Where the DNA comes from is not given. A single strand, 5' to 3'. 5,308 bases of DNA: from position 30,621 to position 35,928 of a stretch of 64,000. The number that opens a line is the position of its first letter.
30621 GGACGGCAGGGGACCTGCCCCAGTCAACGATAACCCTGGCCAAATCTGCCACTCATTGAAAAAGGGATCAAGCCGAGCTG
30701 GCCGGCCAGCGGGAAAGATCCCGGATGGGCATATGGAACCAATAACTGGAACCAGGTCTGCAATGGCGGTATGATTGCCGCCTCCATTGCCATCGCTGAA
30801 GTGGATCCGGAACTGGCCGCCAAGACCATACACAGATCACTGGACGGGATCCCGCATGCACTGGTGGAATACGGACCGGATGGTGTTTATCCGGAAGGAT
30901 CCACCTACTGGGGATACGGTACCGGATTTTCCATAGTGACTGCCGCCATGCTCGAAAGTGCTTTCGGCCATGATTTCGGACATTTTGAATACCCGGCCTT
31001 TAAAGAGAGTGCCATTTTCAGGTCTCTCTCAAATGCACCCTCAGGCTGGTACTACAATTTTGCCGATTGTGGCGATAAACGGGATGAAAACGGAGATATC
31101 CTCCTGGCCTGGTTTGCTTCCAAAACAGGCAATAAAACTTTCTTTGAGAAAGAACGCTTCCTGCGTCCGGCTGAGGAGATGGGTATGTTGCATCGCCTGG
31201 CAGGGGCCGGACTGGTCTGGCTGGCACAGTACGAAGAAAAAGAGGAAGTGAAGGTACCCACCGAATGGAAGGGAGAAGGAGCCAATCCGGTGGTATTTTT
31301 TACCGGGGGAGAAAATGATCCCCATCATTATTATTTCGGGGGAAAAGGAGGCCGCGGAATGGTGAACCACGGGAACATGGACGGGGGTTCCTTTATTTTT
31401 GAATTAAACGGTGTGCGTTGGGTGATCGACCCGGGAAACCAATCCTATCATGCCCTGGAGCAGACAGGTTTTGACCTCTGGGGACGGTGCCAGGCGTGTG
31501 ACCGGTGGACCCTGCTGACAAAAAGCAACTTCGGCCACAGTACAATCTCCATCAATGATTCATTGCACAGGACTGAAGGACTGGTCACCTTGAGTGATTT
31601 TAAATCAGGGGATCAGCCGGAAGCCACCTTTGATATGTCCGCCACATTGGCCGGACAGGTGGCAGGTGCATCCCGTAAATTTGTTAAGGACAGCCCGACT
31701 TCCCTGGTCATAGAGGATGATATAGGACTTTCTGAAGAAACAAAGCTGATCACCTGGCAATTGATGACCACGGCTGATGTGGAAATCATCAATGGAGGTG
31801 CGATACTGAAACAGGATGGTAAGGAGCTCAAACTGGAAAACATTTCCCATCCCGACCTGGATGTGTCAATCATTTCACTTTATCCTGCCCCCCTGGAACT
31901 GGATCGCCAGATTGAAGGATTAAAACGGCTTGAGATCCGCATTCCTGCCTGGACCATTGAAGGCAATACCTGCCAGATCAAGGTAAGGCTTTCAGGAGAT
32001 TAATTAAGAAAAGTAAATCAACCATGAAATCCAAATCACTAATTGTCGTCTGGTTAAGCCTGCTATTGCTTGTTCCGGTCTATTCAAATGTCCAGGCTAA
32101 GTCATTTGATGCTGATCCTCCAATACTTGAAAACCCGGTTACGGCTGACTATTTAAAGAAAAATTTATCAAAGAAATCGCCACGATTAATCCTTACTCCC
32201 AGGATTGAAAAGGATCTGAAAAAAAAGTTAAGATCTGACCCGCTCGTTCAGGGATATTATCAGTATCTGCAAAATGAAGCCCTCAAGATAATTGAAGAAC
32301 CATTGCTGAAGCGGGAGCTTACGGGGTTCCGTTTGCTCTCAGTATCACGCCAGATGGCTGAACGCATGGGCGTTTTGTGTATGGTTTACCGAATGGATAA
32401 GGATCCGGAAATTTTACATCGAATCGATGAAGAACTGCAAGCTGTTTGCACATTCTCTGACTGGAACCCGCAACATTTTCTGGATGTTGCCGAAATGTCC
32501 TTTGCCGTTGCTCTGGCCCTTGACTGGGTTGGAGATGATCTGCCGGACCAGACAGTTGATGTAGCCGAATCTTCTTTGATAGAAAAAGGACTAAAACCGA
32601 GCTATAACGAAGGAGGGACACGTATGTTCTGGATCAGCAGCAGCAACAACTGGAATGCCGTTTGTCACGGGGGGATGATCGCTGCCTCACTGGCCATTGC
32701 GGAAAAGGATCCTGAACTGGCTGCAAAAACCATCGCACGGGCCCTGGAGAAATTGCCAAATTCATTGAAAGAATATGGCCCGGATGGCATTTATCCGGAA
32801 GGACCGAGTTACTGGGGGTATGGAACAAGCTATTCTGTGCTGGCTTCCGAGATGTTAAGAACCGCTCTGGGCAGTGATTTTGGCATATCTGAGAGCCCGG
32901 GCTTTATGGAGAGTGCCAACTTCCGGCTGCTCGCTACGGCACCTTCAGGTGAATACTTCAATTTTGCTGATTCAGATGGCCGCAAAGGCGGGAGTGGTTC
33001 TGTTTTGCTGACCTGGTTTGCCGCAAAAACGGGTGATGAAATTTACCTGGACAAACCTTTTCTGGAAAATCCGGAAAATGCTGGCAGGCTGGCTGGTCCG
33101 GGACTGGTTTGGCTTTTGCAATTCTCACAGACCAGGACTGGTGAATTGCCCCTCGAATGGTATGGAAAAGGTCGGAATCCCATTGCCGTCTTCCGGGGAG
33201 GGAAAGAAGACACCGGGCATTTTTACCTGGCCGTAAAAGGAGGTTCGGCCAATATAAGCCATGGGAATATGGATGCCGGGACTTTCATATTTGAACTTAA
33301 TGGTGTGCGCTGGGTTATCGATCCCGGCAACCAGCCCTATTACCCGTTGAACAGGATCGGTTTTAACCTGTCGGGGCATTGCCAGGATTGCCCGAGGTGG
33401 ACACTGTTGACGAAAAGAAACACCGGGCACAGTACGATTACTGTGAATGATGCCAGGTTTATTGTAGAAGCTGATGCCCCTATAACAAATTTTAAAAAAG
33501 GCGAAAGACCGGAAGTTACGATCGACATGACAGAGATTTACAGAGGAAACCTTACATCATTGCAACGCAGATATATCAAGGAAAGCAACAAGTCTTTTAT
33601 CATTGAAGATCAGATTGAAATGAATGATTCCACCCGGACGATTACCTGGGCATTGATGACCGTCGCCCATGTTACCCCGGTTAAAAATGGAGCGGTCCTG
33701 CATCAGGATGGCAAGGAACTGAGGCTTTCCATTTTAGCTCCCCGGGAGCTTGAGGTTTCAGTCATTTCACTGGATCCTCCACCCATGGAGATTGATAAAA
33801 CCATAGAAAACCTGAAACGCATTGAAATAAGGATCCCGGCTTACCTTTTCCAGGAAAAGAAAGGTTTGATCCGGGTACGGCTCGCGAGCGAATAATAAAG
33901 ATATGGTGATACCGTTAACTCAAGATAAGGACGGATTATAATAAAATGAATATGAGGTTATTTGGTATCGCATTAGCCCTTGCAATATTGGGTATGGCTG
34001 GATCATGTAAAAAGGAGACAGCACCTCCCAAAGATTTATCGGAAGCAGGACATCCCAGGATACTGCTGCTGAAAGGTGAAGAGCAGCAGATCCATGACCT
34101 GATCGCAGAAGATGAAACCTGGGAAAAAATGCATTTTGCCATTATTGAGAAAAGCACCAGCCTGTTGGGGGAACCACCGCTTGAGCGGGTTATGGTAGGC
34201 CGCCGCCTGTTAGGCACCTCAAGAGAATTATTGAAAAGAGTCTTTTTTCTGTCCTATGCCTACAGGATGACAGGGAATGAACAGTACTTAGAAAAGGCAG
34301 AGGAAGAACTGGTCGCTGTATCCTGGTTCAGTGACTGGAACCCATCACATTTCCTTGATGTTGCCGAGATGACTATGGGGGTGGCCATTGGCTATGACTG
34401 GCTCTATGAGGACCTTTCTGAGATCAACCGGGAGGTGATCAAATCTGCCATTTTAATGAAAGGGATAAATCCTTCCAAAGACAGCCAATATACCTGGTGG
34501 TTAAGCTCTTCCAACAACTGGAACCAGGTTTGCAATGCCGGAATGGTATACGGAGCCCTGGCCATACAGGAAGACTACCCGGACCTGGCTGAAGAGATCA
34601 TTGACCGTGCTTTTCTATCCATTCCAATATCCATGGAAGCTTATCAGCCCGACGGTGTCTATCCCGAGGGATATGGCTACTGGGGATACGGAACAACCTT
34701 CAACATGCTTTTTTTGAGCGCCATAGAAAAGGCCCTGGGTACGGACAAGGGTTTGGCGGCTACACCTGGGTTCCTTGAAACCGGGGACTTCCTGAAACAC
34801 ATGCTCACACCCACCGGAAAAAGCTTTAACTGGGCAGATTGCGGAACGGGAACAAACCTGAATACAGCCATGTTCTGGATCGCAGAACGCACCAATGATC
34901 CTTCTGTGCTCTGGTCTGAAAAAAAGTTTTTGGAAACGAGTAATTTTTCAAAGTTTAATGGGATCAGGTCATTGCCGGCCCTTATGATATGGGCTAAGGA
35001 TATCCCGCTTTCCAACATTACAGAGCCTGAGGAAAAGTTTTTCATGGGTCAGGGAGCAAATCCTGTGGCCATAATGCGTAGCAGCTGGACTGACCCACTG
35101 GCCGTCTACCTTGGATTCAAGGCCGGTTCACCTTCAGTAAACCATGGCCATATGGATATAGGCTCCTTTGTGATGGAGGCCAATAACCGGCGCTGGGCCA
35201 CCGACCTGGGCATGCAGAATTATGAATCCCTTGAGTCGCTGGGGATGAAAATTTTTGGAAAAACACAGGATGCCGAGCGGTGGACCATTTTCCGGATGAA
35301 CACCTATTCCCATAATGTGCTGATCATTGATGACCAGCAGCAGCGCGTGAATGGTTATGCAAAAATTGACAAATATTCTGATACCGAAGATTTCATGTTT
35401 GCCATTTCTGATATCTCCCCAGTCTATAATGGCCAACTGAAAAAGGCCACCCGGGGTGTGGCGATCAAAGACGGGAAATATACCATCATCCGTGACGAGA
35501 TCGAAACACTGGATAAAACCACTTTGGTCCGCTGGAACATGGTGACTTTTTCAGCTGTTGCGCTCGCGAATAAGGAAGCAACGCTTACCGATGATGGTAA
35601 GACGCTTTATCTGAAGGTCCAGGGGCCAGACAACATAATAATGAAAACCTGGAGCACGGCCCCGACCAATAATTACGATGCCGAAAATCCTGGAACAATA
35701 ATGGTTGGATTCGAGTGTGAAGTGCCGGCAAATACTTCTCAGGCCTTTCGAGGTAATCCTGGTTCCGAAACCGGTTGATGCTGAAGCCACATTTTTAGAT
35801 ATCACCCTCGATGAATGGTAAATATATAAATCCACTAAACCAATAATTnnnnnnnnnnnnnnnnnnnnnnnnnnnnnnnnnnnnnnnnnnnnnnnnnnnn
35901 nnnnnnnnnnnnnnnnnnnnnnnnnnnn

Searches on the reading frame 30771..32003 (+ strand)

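Call 17: search_protein_families(library=pfam, proteins=[window:30771-32003:+], max_evalue=0.001)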
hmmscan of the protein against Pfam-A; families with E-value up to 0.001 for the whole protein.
window:30771-32003:+ (410 aa): 1 family
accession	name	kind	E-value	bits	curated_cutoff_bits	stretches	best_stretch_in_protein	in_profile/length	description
PF07940.18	Hepar_II_III_C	-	2.6e-08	34.1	24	1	194-344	33-178/237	Heparinase II/III-like, C-terminal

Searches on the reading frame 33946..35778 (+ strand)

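Call 17: search_protein_families(library=pfam, proteins=[window:33946-35778:+], max_evalue=0.001)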
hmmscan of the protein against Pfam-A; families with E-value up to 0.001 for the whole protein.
window:33946-35778:+ (610 aa): 1 family
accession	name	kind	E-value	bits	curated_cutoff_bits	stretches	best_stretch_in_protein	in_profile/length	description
PF07940.18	Hepar_II_III_C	-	1.3e-14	54.7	24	1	387-574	22-210/237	Heparinase II/III-like, C-terminal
